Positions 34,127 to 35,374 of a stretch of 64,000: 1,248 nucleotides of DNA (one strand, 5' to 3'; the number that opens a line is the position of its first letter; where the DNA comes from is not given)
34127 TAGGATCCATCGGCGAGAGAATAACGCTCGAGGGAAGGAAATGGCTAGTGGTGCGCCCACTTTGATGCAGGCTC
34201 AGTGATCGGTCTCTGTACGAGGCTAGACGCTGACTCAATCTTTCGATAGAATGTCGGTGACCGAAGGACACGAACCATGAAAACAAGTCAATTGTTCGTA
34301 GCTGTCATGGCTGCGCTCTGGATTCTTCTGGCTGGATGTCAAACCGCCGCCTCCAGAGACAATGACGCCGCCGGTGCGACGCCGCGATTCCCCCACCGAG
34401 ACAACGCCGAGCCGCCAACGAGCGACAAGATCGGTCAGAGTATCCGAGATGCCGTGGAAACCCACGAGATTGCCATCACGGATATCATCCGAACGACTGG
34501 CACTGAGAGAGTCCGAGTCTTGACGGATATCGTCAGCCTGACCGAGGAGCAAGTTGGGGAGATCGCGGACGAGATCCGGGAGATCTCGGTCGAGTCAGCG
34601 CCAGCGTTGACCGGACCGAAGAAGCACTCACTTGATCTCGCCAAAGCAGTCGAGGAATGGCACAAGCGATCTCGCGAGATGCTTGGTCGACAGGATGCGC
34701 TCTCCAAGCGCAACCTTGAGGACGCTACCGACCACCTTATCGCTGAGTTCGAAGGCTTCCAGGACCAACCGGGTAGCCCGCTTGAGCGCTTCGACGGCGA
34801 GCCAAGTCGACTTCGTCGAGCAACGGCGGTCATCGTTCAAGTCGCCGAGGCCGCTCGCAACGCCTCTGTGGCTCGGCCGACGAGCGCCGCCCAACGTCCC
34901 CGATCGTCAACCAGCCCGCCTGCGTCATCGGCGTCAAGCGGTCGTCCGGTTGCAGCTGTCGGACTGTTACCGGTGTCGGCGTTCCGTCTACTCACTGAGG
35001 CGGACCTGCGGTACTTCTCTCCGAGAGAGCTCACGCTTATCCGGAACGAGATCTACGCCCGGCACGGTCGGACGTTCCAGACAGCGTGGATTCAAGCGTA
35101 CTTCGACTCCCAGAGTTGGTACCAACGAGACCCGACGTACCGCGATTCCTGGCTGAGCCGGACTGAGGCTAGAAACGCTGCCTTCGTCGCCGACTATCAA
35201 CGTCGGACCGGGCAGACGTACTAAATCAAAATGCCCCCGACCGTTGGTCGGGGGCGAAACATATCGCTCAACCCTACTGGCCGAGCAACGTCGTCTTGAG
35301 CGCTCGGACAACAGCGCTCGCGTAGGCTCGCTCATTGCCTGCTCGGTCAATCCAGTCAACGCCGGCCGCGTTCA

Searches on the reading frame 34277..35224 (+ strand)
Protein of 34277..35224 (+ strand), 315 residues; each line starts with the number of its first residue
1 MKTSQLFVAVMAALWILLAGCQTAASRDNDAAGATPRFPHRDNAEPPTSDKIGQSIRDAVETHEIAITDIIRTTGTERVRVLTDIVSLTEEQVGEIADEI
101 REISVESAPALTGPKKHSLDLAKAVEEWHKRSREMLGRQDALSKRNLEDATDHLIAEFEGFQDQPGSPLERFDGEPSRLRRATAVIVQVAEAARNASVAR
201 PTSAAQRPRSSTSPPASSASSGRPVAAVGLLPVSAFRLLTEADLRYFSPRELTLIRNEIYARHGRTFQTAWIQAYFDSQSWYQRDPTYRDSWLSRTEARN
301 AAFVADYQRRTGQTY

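Call 78: search_protein_families(library=pfam, proteins=[window:34277-35224:+], max_evalue=0.001)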
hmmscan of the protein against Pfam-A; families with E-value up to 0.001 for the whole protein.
window:34277-35224:+ (315 aa): 1 family
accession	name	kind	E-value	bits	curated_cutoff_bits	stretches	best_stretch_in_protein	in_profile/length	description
PF13308.11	YARHG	-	9.7e-20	70.8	27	1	232-308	6-84/85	YARHG domain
